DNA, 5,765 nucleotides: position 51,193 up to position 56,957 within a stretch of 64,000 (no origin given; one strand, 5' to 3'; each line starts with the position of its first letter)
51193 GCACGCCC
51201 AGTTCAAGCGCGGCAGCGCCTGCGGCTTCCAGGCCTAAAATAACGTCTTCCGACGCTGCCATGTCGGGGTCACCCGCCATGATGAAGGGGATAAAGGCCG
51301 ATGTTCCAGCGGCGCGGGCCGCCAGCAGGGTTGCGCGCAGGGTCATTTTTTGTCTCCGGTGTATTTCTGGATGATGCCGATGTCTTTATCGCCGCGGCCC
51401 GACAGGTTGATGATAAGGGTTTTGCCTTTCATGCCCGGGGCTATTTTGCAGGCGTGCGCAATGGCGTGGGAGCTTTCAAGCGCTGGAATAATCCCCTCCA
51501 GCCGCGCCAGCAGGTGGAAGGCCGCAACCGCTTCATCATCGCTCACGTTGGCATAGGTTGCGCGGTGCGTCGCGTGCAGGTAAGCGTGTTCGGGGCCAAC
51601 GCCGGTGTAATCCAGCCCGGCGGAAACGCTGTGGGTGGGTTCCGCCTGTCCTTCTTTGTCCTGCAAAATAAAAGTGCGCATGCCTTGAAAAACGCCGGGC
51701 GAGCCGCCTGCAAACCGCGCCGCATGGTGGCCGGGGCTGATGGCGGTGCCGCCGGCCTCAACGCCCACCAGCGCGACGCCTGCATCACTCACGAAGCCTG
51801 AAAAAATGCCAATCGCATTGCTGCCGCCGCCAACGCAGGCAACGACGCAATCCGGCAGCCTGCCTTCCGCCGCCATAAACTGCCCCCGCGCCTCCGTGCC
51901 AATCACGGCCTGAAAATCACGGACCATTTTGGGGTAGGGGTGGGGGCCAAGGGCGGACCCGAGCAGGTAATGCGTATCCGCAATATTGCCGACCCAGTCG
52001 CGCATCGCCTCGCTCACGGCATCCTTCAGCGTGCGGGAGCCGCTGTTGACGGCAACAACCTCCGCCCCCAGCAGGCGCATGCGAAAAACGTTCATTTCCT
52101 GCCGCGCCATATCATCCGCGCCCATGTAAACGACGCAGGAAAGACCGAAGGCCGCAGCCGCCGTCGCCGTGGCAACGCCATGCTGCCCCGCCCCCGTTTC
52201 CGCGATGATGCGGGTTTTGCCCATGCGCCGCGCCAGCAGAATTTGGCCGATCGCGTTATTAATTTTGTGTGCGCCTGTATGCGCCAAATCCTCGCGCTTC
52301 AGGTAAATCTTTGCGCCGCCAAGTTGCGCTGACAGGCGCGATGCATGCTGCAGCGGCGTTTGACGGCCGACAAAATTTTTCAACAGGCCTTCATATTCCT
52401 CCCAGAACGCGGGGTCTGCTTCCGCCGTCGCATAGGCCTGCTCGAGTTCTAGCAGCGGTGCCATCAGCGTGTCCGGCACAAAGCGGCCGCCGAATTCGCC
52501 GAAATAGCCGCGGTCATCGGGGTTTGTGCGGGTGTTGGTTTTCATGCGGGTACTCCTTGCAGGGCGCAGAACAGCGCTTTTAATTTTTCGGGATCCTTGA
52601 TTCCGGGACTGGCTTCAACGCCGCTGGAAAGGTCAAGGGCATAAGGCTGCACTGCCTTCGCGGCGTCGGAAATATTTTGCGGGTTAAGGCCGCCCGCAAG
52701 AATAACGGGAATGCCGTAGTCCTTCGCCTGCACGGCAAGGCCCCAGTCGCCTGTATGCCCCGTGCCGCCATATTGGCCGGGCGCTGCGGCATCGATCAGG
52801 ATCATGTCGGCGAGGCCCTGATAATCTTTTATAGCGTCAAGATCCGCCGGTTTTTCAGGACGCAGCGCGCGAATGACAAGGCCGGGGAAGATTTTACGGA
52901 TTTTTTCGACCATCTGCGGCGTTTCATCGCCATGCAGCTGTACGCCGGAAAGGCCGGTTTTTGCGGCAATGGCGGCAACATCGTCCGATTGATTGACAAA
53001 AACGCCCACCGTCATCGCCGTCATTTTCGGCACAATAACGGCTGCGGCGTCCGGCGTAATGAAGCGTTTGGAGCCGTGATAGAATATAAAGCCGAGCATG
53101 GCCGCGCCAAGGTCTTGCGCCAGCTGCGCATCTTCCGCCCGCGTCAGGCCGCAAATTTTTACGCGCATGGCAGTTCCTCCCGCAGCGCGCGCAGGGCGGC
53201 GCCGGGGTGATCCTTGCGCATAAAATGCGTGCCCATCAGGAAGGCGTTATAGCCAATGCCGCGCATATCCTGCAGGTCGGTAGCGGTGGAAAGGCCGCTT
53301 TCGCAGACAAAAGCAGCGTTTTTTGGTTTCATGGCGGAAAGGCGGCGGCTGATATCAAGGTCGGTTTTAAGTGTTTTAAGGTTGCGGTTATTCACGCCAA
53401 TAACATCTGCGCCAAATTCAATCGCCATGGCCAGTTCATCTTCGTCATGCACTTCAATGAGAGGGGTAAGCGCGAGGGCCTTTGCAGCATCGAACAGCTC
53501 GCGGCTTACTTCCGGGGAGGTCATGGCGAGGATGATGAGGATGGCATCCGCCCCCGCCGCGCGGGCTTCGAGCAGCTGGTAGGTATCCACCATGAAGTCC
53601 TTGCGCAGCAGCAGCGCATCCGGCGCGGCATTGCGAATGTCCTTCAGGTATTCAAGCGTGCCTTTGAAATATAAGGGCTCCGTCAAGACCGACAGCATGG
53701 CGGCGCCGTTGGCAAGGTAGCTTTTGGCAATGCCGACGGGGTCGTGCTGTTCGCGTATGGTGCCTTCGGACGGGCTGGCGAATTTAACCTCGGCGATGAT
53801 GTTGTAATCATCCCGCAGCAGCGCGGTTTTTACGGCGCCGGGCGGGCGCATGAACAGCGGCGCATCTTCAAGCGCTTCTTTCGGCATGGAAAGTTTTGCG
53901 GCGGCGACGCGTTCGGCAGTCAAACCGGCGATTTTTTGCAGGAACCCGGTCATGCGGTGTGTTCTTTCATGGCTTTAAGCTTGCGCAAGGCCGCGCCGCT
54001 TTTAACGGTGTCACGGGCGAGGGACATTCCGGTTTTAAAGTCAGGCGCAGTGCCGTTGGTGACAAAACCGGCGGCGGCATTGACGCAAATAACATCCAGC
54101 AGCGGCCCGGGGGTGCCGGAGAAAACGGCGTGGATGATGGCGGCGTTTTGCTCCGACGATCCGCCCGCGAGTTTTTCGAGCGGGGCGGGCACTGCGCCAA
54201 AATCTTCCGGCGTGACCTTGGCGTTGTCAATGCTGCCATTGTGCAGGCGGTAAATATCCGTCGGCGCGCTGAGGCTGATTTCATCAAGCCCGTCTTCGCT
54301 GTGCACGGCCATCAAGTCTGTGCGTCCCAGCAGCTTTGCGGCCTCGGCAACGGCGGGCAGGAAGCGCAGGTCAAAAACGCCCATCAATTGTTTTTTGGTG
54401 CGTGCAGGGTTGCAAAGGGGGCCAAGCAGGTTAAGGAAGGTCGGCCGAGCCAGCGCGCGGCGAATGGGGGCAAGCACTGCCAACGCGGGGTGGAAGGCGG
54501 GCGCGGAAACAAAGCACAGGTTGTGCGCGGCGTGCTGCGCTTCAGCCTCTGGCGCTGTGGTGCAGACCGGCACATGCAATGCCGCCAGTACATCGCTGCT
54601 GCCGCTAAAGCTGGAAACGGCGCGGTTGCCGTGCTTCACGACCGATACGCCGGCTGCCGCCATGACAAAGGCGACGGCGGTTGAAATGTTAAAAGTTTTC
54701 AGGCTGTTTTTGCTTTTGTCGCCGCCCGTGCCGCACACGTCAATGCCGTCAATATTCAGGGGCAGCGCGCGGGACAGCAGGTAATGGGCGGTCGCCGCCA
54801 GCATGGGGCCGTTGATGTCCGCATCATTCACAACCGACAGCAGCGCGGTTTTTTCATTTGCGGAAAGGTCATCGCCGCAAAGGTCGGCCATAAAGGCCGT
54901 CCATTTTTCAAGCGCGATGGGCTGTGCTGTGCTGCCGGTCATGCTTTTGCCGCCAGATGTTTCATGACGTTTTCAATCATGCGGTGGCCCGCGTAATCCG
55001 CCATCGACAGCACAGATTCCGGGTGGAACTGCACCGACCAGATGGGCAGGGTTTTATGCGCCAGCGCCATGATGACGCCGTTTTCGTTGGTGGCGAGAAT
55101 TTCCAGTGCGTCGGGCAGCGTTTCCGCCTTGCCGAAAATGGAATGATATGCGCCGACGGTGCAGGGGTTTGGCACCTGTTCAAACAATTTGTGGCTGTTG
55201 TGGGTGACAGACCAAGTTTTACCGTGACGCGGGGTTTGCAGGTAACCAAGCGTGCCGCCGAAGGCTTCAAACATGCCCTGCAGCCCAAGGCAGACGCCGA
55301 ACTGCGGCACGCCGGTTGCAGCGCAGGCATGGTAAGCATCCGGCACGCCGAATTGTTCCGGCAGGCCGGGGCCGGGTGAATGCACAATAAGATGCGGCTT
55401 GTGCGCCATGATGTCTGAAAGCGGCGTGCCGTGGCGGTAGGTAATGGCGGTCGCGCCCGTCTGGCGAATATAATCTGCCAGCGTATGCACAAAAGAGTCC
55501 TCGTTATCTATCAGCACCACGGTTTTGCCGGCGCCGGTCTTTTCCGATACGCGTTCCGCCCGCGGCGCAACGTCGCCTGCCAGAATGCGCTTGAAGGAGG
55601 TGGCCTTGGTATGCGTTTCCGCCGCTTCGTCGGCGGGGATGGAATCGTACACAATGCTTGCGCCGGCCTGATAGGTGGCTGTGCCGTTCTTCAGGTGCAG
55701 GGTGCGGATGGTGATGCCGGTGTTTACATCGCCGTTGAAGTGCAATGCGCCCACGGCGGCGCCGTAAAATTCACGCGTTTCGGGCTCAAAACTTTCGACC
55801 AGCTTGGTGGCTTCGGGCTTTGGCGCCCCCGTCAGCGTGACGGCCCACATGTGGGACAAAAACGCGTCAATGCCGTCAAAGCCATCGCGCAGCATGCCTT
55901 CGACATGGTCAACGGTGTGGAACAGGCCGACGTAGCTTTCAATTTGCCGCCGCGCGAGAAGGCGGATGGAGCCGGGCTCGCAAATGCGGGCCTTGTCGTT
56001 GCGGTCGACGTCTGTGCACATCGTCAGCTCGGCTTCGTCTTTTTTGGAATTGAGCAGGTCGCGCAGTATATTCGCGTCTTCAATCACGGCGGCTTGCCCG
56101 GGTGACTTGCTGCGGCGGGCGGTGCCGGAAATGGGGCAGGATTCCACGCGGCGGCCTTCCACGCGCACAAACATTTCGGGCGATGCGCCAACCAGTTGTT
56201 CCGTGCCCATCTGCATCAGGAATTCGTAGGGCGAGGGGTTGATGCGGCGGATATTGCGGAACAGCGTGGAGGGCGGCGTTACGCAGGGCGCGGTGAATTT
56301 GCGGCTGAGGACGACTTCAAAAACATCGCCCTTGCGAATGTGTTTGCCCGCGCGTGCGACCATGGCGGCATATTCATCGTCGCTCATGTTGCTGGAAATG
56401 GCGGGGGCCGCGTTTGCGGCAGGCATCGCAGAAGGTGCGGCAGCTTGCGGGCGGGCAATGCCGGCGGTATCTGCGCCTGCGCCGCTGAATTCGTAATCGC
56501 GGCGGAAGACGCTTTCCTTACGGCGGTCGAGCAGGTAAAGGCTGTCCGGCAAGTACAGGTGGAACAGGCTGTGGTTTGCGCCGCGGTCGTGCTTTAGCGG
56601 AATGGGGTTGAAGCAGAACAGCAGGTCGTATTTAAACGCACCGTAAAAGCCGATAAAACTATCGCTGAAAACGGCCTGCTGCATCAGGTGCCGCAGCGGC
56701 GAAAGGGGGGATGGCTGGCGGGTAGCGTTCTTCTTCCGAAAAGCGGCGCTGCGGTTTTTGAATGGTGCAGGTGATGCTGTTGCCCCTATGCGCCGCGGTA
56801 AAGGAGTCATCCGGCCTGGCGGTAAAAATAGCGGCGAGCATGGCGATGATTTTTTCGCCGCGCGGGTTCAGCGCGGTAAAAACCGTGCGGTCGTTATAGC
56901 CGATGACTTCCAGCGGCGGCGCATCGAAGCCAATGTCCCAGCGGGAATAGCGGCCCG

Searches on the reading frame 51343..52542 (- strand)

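Call 67: search_protein_families(library=pfam, proteins=[window:51343-52542:-], max_evalue=0.00001)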
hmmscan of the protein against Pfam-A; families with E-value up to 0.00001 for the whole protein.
window:51343-52542:- (399 aa): 1 family
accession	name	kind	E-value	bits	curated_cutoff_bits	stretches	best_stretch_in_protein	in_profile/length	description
PF00291.31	PALP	-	4.7e-43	148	35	1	59-382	5-295/295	Pyridoxal-phosphate dependent enzyme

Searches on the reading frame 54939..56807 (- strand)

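Call 67: search_protein_families(library=pfam, proteins=[window:54939-56807:-], max_evalue=0.00001)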
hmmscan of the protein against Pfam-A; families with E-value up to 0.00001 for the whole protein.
window:54939-56807:- (622 aa): 3 families
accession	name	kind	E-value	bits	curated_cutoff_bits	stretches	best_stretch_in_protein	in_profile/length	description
PF00425.24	Chorismate_bind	-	1.6e-66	224.9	27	1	143-401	2-257/257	chorismate binding enzyme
PF00117.34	GATase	-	1.1e-42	146.3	22.8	1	431-604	1-179/190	Glutamine amidotransferase class-I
PF07722.19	Peptidase_C26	-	1.3e-08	35.3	20.5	1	493-597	99-219/219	Peptidase C26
